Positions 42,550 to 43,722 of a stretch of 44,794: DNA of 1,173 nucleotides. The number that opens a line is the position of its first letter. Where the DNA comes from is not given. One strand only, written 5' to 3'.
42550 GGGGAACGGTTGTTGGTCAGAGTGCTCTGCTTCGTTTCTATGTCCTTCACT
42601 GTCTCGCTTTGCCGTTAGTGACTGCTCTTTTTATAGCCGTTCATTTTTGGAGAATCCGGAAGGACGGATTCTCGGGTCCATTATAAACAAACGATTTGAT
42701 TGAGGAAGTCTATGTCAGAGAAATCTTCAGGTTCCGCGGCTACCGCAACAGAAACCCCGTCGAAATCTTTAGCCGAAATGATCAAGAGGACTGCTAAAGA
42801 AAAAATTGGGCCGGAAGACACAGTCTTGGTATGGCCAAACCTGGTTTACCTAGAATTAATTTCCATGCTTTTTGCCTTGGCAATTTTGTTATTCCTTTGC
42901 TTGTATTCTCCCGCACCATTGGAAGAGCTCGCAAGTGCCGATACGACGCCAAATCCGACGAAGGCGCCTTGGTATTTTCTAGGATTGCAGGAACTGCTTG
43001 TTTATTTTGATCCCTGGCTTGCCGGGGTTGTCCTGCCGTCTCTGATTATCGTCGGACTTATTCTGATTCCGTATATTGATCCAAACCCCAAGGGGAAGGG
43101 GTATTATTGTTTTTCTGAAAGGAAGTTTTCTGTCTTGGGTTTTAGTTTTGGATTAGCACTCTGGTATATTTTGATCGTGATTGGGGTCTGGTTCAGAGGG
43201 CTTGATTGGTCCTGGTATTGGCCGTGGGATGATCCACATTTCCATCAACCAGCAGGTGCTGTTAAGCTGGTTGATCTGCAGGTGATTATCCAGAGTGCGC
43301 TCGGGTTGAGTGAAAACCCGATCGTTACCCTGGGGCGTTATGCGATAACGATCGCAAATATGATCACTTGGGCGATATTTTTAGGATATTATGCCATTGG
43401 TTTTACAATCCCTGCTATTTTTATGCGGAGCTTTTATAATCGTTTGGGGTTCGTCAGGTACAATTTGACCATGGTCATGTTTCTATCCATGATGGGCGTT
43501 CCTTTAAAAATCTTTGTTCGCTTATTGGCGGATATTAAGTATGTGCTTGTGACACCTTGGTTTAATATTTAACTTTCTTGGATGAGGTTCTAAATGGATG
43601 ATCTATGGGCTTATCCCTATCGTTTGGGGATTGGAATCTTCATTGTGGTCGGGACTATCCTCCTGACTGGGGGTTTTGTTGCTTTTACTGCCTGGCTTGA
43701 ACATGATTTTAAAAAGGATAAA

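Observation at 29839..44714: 15-kb respiratory cluster mixing many c-haems, orphan antiporter-like subunits, a bd-like oxidase and a b6-type Rieske/cyt b complex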

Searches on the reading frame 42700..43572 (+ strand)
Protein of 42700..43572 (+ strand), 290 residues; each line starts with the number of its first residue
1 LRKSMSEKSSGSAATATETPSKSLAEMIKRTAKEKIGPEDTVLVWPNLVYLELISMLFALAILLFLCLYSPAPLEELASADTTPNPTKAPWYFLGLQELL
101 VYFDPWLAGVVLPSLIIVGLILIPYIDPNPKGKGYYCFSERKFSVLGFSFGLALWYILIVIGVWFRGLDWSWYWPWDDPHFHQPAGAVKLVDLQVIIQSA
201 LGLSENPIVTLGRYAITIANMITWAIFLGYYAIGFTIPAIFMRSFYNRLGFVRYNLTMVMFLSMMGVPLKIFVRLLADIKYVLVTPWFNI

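Call 5: search_protein_families(library=pfam, proteins=[window:42700-43572:+], max_evalue=0.01)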
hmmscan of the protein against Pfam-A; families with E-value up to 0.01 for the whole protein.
window:42700-43572:+ (290 aa): 1 family
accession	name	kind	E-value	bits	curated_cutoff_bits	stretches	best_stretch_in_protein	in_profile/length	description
PF00032.22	Cytochrom_B_C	-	0.0019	18.8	20.7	1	82-139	6-63/102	Cytochrome b(C-terminal)/b6/petD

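Call 67: search_solved_structures(query=window:42700-43572:+, max_evalue=10, show_alignments=2)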
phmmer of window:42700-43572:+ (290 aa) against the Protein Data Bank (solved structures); distinct sequences matched with E-value up to 10: 6.
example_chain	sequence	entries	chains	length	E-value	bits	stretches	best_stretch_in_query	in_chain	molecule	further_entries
1q90_D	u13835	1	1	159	1.5e-05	27.8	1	44-136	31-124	Cytochrome b6-f complex subunit 4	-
7r0w_J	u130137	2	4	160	9.1e-05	25.3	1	44-155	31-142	Cytochrome b6-f complex subunit 4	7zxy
1vf5_B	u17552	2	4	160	0.00017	24.4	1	44-132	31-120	SUBUNIT IV | Cytochrome b6-f complex subunit 4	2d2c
2e74_B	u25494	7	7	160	0.0002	24.1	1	44-151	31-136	Cytochrome b6-f complex subunit 4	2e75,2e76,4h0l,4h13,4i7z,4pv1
2zt9_B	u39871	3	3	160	0.00074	22.3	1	44-151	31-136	Cytochrome b6-f complex subunit 4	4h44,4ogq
6rqf_J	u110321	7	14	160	0.001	21.8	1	44-130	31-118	Cytochrome b6-f complex subunit 4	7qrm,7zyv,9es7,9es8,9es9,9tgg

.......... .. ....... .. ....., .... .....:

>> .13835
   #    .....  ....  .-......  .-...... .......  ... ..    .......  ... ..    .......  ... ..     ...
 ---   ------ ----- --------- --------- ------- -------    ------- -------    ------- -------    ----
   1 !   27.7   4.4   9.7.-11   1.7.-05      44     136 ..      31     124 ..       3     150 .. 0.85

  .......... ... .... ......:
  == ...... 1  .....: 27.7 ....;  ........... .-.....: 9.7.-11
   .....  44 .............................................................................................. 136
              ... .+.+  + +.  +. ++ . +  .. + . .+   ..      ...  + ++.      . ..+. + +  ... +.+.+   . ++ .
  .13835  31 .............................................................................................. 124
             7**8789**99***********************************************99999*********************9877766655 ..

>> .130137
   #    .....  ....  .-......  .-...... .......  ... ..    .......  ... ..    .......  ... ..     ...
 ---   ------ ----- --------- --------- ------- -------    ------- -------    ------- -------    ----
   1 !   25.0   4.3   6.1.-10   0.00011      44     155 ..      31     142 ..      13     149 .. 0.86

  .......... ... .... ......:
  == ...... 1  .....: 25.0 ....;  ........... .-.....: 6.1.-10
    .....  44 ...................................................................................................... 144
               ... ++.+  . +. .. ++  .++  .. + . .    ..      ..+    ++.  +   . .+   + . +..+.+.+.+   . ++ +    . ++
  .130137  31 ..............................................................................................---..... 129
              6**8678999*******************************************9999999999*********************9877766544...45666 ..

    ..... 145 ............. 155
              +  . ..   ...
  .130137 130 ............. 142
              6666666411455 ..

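Call 93: search_protein_families(library=ncbifam, proteins=[window:42700-43572:+], max_evalue=0.001)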
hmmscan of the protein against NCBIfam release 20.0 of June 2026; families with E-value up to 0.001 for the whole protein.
window:42700-43572:+ (290 aa): 2 families
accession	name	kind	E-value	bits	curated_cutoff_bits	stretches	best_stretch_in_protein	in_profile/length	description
NF040970.1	memb_ExtQ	equivalog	6.6e-14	52.3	150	1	53-175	13-133/134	selenite/tellurite reduction operon b-type cytochrome membrane protein ExtQ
TIGR01156.1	cytb6_f_IV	equivalog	5.1e-06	26.4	127.05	1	44-129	31-117/160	cytochrome b6-f complex subunit IV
